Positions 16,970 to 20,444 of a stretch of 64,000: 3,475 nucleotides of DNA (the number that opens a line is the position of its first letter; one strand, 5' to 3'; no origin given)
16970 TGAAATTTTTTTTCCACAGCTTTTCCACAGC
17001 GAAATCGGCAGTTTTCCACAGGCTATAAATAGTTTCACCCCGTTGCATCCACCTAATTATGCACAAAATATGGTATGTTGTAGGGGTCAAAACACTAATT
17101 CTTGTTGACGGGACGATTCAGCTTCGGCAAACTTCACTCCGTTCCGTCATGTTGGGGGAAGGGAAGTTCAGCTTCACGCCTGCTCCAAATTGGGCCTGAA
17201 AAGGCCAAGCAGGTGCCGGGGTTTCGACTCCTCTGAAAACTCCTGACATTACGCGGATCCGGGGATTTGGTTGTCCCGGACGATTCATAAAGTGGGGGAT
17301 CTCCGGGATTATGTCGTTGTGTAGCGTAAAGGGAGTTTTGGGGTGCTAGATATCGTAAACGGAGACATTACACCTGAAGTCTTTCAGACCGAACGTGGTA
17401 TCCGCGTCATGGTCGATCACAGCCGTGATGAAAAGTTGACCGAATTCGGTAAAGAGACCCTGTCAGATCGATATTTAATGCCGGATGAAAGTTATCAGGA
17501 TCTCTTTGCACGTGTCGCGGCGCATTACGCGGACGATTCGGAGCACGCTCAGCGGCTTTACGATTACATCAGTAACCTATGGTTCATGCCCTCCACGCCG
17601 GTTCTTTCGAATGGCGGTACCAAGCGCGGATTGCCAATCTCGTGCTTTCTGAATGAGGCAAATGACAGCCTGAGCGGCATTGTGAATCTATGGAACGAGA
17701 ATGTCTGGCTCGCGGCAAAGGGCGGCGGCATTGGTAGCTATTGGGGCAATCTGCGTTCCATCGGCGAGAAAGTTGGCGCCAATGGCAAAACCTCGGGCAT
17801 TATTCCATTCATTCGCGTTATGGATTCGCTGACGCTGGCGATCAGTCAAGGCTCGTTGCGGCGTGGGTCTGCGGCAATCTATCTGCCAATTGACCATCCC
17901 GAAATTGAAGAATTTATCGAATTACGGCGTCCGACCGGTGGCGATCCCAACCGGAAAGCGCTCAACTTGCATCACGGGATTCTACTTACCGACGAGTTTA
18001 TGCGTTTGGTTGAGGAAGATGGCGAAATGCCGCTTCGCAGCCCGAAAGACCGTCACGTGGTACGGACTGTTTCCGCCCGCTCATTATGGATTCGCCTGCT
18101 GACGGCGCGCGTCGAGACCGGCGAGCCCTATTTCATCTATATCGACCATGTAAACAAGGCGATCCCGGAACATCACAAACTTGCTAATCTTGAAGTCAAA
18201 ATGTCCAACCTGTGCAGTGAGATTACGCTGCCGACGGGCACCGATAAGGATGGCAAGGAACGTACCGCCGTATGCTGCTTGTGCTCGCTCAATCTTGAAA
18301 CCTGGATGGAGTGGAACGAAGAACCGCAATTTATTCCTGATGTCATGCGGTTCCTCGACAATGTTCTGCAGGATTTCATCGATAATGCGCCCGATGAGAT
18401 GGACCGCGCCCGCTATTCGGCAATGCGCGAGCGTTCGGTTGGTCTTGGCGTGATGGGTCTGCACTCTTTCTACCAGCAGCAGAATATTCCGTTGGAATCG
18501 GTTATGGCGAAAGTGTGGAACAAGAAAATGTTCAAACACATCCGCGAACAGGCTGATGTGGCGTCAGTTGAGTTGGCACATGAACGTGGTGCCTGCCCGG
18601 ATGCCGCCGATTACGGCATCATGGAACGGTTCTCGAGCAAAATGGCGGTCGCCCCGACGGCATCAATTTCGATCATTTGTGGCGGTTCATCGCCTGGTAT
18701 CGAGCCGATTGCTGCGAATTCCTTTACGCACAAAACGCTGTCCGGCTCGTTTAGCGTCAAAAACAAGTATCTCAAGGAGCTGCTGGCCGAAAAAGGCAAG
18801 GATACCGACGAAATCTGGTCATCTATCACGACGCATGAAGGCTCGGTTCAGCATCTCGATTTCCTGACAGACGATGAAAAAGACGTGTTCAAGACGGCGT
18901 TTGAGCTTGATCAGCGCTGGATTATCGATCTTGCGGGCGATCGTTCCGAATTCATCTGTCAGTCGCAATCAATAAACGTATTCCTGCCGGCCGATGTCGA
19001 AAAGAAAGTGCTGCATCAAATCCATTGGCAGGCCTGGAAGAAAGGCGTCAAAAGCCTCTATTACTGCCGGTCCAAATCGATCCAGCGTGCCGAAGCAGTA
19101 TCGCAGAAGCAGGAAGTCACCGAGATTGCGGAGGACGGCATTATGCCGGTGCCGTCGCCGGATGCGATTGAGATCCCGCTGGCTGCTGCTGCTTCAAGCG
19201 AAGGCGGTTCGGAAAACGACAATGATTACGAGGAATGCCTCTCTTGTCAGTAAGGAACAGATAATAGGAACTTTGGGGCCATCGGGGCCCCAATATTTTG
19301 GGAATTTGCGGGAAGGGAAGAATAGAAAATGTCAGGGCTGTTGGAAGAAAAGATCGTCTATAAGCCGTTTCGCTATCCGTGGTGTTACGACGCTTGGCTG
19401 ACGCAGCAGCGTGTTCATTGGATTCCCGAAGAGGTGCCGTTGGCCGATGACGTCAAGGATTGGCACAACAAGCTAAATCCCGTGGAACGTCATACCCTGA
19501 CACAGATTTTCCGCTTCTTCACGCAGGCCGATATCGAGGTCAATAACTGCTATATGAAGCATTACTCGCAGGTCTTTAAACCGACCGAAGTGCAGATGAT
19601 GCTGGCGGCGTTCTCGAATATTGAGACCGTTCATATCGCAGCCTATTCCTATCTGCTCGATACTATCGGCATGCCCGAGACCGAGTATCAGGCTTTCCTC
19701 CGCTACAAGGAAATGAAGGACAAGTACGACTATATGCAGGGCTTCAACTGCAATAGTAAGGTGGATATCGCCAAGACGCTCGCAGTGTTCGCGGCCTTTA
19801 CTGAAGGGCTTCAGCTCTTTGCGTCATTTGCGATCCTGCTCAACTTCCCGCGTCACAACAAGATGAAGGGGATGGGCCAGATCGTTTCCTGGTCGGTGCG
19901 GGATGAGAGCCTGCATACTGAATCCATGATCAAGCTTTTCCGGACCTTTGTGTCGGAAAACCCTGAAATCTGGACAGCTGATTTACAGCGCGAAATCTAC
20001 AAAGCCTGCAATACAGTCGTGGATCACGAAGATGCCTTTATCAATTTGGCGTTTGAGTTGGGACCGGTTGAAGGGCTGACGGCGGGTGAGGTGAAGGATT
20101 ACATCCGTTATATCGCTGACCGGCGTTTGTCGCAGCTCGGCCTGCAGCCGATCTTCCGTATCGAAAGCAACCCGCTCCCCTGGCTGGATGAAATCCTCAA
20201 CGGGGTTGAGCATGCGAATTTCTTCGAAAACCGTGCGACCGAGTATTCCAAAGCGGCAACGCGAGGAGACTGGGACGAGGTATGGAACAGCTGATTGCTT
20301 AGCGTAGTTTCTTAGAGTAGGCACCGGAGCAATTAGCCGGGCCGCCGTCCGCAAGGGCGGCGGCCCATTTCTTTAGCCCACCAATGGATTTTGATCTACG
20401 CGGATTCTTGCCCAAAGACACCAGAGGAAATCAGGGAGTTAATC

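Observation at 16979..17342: Long leader (~460 nt) of the RNR genes with triple DnaA-box-like repeats, possible NrdR boxes and repeated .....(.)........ elements.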

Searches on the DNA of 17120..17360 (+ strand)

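Call 42: build_rna_model(alignment_id=A3, structure=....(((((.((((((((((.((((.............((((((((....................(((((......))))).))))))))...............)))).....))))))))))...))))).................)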
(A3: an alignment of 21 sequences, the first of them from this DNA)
Model R1 built from alignment A3 (21 sequences, 150 columns); structure: as given.
model positions 125; base pairs 32; branch points 0; effective number of sequences 10.13; information 0.59 bits per position. Calibrated on 0.2 Mb of random sequence (short: E-values are rough).
structure used (alignment columns):
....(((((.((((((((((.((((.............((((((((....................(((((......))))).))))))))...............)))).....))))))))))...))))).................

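Call 43: search_with_rna_model(model_id=R1, sources=[window, L001, L002, L003, L004, L005, L006, L007, L008, L009, L010, L011, L012, L013, L014, L015, L016, L017, L018, L019, L020, L021, L022, L023, L024, L025, L026, L027, L028, L029, L030, L031, L032, L033, L034, L035, L036, L037, L038, L039, L040, L041, L042, L043, L044, L045, L046, L047, L048, L049, L050, L051, L052, L053, L054, L055, L056, L057, L058, L059, L060, L061, L062, L063, L064, L065, L066, L067, L068, L069, L070, L071, L072, L073, L074, L075, L076, L077, L078, L079, L080, L082, L090, L092, L106, L110, L112, L117], max_evalue=1, make_alignment=true)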
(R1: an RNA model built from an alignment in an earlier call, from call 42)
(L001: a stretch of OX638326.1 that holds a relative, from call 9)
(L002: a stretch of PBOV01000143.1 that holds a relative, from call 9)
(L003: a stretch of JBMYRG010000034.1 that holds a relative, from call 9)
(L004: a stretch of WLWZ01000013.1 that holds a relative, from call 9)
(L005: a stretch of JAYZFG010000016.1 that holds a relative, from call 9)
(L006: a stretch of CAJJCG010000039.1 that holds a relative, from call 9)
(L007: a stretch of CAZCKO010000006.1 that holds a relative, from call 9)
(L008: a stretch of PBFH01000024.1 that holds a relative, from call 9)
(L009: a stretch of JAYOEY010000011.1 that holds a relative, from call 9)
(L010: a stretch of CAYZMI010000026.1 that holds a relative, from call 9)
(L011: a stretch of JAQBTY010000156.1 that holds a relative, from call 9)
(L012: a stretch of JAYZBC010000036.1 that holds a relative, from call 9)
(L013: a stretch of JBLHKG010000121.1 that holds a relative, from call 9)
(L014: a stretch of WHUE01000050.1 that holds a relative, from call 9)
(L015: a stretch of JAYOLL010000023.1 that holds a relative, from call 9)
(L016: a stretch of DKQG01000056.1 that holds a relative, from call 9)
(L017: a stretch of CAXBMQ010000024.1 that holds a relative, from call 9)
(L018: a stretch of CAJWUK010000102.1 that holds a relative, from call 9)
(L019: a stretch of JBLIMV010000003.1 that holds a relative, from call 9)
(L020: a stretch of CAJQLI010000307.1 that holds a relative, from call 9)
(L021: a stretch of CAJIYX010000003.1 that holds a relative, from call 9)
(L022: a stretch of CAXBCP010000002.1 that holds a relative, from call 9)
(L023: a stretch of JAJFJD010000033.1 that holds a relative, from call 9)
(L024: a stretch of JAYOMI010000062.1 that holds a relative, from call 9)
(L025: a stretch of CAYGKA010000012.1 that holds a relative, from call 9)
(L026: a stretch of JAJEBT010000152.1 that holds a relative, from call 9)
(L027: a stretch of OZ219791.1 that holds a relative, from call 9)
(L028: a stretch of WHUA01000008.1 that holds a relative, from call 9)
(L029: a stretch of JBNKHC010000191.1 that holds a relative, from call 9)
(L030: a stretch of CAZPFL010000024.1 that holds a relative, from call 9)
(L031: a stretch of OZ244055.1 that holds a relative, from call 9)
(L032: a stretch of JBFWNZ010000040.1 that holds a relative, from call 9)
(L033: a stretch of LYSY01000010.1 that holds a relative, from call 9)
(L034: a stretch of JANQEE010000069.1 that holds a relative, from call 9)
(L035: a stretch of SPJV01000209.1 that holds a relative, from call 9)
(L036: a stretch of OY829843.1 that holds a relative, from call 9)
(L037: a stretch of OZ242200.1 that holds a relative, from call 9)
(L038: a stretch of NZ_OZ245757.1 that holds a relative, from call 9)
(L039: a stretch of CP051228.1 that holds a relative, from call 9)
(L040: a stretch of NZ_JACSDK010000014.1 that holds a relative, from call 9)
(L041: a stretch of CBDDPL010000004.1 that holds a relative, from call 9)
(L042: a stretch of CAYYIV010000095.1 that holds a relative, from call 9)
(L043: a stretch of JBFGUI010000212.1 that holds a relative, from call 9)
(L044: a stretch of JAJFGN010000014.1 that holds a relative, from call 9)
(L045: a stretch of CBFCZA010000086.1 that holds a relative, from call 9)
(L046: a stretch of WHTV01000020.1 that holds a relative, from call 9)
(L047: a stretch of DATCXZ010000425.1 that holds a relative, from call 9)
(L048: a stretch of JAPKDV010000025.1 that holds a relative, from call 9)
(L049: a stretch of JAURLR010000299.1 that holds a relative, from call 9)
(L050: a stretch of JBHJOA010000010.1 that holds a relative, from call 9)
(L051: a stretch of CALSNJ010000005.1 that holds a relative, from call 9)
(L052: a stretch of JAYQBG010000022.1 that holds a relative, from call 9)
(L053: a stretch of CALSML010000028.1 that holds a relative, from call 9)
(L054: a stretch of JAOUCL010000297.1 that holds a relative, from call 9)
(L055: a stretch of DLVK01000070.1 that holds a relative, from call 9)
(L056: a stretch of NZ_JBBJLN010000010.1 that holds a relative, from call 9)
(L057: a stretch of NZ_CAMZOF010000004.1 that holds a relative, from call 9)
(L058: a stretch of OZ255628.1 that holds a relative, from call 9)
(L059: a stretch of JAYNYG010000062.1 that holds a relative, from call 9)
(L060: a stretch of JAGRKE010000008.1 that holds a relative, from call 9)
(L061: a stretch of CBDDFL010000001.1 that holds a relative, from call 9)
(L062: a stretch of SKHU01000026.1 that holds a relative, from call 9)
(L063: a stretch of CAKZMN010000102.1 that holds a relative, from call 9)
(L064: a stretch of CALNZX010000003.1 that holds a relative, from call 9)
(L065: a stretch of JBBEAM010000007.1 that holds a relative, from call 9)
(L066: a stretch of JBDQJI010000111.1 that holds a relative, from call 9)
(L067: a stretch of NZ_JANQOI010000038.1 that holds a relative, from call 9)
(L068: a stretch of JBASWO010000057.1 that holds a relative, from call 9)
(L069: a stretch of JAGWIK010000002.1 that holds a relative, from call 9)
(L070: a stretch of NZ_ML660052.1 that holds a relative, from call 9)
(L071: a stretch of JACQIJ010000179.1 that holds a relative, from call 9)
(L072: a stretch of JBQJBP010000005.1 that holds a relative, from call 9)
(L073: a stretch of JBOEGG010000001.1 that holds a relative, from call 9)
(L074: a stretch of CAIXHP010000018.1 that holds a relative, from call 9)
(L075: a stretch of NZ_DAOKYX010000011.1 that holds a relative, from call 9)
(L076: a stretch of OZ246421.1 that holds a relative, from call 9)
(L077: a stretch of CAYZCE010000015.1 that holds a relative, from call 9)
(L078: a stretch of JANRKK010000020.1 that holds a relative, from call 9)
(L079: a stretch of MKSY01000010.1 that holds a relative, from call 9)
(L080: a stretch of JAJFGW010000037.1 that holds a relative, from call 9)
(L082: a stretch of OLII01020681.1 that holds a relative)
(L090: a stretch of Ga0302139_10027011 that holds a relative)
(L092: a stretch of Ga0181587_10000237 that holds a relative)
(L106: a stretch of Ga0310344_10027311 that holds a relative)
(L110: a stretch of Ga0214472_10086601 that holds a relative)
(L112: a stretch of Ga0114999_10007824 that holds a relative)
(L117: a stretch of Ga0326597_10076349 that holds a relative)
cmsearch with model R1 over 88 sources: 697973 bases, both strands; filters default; matches with E-value up to 1: 24.
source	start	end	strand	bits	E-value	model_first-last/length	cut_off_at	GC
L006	2799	2923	+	130.9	6e-31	1-125/125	no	0.49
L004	2793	2917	+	128.3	2.7e-30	1-125/125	no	0.49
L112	4514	4638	-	127.6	4.2e-30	1-125/125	no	0.47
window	17139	17263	+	125.1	1.9e-29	1-125/125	no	0.58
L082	716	840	+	122.3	9.9e-29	1-125/125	no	0.46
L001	2704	2828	+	115.9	4.7e-27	1-125/125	no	0.56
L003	2792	2916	+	115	7.8e-27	1-125/125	no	0.51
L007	2800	2924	+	99.3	9.9e-23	1-125/125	no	0.49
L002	2793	2917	+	95.1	1.2e-21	1-125/125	no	0.48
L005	2800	2924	+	91.8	8.8e-21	1-125/125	no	0.49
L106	3703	3827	+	87.7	1e-19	1-125/125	no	0.49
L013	2784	2908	+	85.5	3.8e-19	1-125/125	no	0.51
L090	2596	2721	-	83.6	1.2e-18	1-125/125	no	0.5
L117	3408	3524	+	76.8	7e-17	1-125/125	no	0.65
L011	1918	2033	+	72.2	1.1e-15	1-125/125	no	0.52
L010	2852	2970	+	71.5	1.7e-15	1-125/125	no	0.58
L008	2803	2926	+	71.2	2.1e-15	1-125/125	no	0.41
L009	2849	2968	+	68.7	9.1e-15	1-125/125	no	0.62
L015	2837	2957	+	67.4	2e-14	1-125/125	no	0.55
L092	11962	12082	-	66.6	3.3e-14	1-125/125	no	0.56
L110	2664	2788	-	66.5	3.5e-14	1-125/125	no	0.64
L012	2797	2920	+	57.3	8.8e-12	1-125/125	no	0.41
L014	2855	2970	+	35.9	3.3e-06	1-125/125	no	0.67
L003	2791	2907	-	14.8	0.99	1-125/125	no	0.52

Alignment A4: 24 matches aligned to the model, 163 columns, each read 5' to 3' on its own strand. Consensus structure (alignment columns), stored with it:
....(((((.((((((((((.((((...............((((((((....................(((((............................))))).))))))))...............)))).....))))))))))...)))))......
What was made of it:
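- The phylogenetic range is very narrow: none of L016-L080 has it (call 43).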

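Call 75: search_rna_families(source=window, start=17120, end=17360, threshold=evalue, max_evalue=10)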
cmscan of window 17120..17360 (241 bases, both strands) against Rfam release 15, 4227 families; matches with E-value up to 10: 1.
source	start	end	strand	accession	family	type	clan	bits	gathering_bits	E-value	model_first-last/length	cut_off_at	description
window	17195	17213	+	RF03537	Flavi_TBFV_SL6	Cis-reg;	-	12.2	38.3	5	10-28/45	no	Tick-borne Flavivirus short stem-loop SL6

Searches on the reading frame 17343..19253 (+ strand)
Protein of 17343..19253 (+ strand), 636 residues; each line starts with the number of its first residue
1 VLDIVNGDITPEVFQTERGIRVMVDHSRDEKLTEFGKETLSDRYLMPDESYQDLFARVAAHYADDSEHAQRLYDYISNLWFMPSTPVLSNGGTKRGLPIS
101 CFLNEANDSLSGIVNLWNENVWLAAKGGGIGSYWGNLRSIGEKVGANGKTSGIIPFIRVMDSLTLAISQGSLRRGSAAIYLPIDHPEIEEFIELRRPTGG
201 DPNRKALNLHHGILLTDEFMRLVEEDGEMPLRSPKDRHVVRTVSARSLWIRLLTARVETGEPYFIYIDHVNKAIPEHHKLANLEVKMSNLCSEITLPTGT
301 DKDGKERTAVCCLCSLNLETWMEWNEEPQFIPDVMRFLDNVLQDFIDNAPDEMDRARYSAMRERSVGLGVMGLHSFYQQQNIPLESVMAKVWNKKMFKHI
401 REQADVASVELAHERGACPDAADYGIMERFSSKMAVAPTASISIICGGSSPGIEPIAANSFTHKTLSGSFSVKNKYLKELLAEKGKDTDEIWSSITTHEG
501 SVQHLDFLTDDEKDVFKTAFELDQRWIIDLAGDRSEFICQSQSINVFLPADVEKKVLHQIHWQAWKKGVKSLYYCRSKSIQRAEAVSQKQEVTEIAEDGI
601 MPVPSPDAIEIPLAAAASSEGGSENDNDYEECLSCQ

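Call 4: search_protein_families(library=pfam, proteins=[window:17343-19253:+])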
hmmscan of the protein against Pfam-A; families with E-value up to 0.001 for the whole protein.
window:17343-19253:+ (636 aa): 2 families
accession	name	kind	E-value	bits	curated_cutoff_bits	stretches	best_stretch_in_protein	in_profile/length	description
PF02867.20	Ribonuc_red_lgC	-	1.2e-116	390.9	23.9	2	100-419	2-337/523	Ribonucleotide reductase, barrel domain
PF00317.26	Ribonuc_red_lgN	-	5.4e-19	68.5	28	1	31-96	2-77/77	Ribonucleotide reductase, all-alpha domain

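Call 9: find_related_loci(query=window:17343-19253:+, collection=genome_contigs, flank=3000)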
Query window:17343-19253:+ (636 aa) in genome_contigs; peptide patterns used: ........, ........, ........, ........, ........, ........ (x = any residue, [..] = any of these).
340 stretches matched a pattern; 309 encode a relative of the query (tblastn E <= 1e-3); the best 80 are kept; 80 distinct loci.
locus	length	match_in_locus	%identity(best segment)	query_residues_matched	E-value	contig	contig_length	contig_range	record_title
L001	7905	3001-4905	96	3-636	0e+0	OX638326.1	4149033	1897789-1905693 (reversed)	MAG: uncultured Alphaproteobacteria bacterium isolate 36580269-0a0b-41f5-a0f3-8f7859907d82 genome assembly, chromosome:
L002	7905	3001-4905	94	3-636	0e+0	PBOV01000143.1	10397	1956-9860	MAG: Rhodospirillaceae bacterium isolate RS382 TaraRedSea_contig_32572, whole genome shotgun sequence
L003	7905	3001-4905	93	3-636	0e+0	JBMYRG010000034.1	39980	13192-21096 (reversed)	MAG: Alphaproteobacteria bacterium isolate ME_XS_2303_bin_60 ME_XS_2303_bin_60_34, whole genome shotgun sequence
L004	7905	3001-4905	94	3-636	0e+0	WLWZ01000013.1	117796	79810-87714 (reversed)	MAG: Alphaproteobacteria bacterium isolate MH-Pat-SR_metabat2_25 NODE_108_length_117796_cov_5.981040, whole genome shotg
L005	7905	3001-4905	92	1-636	0e+0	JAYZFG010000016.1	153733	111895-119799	MAG: Pseudomonadota bacterium isolate XB_MAG160 DB_MAG160_0016, whole genome shotgun sequence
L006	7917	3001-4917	91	1-636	0e+0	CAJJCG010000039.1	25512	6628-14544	MAG: Alphaproteobacteria bacterium UBA2964 isolate FRAM18_bin082 genome assembly, contig: FRAM17_bin082-39, whole genome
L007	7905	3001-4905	91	1-636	0e+0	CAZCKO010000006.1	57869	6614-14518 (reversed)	MAG TPA_asm: uncultured Rhodospirillaceae bacterium isolate SRP077602_co4_646 genome assembly, contig: NODE_736_length_5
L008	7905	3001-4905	90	1-636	0e+0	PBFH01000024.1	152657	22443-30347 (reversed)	MAG: Rhodospirillaceae bacterium isolate SP3103 116800, whole genome shotgun sequence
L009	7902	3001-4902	86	1-636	0e+0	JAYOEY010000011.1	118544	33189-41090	MAG: Rhodospirillales bacterium isolate 139552_S154_concoct_bins.tsv.156 NODE_109_length_118544_cov_24.671733, whole gen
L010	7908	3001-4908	85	1-636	0e+0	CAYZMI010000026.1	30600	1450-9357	MAG TPA_asm: uncultured Rhodospirillaceae bacterium isolate SRP092796_co3_657 genome assembly, contig: NODE_2167_length_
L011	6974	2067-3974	85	1-636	0e+0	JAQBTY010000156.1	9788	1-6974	MAG: Proteobacteria bacterium isolate casp150-mb.13 NODE_17613_length_9788_cov_0.071937, whole genome shotgun sequence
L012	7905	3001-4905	85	1-636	0e+0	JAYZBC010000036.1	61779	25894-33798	MAG: Pseudomonadota bacterium isolate XB_MAG1198 DB_MAG1198_0036, whole genome shotgun sequence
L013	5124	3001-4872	85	11-636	0e+0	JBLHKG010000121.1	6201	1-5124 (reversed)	MAG: Alphaproteobacteria bacterium isolate 3300054698_176 Ga0535670_0029491, whole genome shotgun sequence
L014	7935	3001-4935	79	1-636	0e+0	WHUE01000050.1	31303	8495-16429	MAG: Alphaproteobacteria bacterium isolate Dino_bin58 NODE_50_length_31303_cov_13.199661, whole genome shotgun sequence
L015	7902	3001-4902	87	1-636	0e+0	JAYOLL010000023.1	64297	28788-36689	MAG: Rhodospirillales bacterium isolate 139571_S172_metabat_bins_sspec.tsv.033 NODE_340_length_64297_cov_10.440039, whol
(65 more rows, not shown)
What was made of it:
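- Closest known: Caulobacter crescentus DnaA regulon. Different: The organism here is an uncultured marine Rhodospirillales-like lineage (call 9).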

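Call 61: search_protein_families(library=ncbifam, proteins=[window:17343-19253:+])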
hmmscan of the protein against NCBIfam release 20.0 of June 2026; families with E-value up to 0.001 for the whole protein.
window:17343-19253:+ (636 aa): 20 families
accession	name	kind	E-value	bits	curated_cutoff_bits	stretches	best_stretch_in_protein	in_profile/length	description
NF006577.0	PRK09102.1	equivalog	0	1016.3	620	1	15-636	8-604/604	ribonucleoside-diphosphate reductase subunit alpha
TIGR02506.1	NrdE_NrdA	equivalog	2.7e-145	485.3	341.05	2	35-419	2-420/616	ribonucleoside-diphosphate reductase subunit alpha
TIGR02510.1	NrdE-prime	equivalog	4.3e-128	428.2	602.25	1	35-584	21-548/560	ribonucleoside-diphosphate reductase subunit alpha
NF005544.0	PRK07207.1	equivalog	1.3e-102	344.3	965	3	23-236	287-509/965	ribonucleoside-diphosphate reductase subunit alpha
TIGR02504.1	NrdJ_Z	equivalog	2.2e-79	267.7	399.95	2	47-419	18-405/606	adenosylcobalamin-dependent ribonucleoside-diphosphate reductase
NF009029.0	PRK12365.1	equivalog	3.1e-77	260.5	1350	3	23-236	369-592/1046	ribonucleoside-diphosphate reductase subunit alpha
NF006417.0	PRK08665.1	equivalog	2.1e-74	251.2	961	1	28-581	8-571/759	vitamin B12-dependent ribonucleotide reductase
NF006279.0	PRK08447.1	equivalog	3.8e-72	243.8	1082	4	23-237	128-352/789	ribonucleoside-diphosphate reductase subunit alpha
NF006665.0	PRK09209.1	equivalog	1.5e-68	231.8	1057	3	21-237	145-373/761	ribonucleoside-diphosphate reductase subunit alpha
NF005010.0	PRK06406.1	subfamily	3.5e-64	217.3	1125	1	50-590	201-732/771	vitamin B12-dependent ribonucleotide reductase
NF005101.0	PRK06539.1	equivalog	3.9e-63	213.7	988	3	22-234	138-360/822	ribonucleoside-diphosphate reductase subunit alpha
NF005483.0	PRK07088.1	equivalog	7e-63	212.9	1214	3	23-236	149-374/764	ribonucleoside-diphosphate reductase subunit alpha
NF009028.0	PRK12364.1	equivalog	1.2e-61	208.7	1377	3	23-226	227-441/842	ribonucleoside-diphosphate reductase subunit alpha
TIGR04170.1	RNR_1b_NrdE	exception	2e-58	198.2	750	3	49-236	110-299/698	class 1b ribonucleoside-diphosphate reductase subunit alpha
NF006578.0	PRK09103.1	equivalog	2.8e-39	134.8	813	2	241-420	391-567/761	class 1a ribonucleoside-diphosphate reductase subunit alpha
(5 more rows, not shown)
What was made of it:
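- The encoded enzyme lacks an ATP-cone, so extra feedback would be useful (calls 4, 61).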

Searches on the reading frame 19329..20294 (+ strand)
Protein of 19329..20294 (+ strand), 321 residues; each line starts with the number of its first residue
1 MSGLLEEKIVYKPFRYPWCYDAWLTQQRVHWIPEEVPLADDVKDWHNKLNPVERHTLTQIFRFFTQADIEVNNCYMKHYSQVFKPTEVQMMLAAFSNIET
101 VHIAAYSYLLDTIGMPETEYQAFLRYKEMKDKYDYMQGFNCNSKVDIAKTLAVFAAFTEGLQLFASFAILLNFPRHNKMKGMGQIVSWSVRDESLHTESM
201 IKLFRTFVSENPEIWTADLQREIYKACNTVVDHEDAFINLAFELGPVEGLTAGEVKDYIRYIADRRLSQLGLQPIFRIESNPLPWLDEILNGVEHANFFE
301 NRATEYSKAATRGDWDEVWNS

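Call 4: search_protein_families(library=pfam, proteins=[window:19329-20294:+])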
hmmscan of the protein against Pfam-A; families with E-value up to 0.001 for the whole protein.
window:19329-20294:+ (321 aa): 1 family
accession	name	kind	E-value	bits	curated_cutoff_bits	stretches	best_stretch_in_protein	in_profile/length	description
PF00268.27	Ribonuc_red_sm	-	5.8e-79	265.8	33.6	1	9-282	2-281/281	Ribonucleotide reductase, small chain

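Call 61: search_protein_families(library=ncbifam, proteins=[window:19329-20294:+])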
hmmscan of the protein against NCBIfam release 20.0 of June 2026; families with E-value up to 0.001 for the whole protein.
window:19329-20294:+ (321 aa): 14 families
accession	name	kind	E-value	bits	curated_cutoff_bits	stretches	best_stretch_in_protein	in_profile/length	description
NF007186.0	PRK09614.1-5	equivalog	3.5e-174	578.4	237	1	3-320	6-323/328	ribonucleotide-diphosphate reductase subunit beta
NF009398.0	PRK12759.1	equivalog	1.1e-104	350.7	649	1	10-319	99-408/410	bifunctional gluaredoxin/ribonucleoside-diphosphate reductase subunit beta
NF005550.0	PRK07209.1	equivalog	3.8e-55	187.4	309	1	13-311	67-379/383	ribonucleotide-diphosphate reductase subunit beta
NF007184.0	PRK09614.1-3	equivalog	2.7e-47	161.8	310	1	12-312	36-342/346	ribonucleotide-diphosphate reductase subunit beta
TIGR04171.1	RNR_1b_NrdF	exception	3.9e-26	92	355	1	23-319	18-314/316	class 1b ribonucleoside-diphosphate reductase subunit beta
NF006576.0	PRK09101.1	equivalog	3.6e-21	75.4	346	1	158-291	204-341/376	class Ia ribonucleoside-diphosphate reductase subunit beta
NF007183.0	PRK09614.1-2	subfamily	2e-20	73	320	1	22-283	22-287/327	ribonucleotide-diphosphate reductase subunit beta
NF007185.0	PRK09614.1-4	equivalog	1.4e-18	67.2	525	1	25-282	24-276/320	ribonucleotide-diphosphate reductase subunit beta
NF007182.0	PRK09614.1-1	subfamily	1.1e-16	61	471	1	23-282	28-282/324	ribonucleotide-diphosphate reductase subunit beta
NF010572.0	PRK13965.1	subfamily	8.4e-15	54.6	486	1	23-281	41-294/337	class 1b ribonucleoside-diphosphate reductase subunit beta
NF010573.0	PRK13966.1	equivalog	4.9e-11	42.1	661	1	26-306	31-309/324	ribonucleotide-diphosphate reductase subunit beta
NF010574.0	PRK13967.1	equivalog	3.5e-10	39.5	687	1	26-279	29-277/322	ribonucleotide-diphosphate reductase subunit beta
NF006200.0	PRK08326.1-3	equivalog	3e-08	33.2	194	1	23-214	35-234/321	R2-like ligand-binding oxidase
NF006198.0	PRK08326.1-1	subfamily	0.00033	20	274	1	27-221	35-239/308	R2-like ligand-binding oxidase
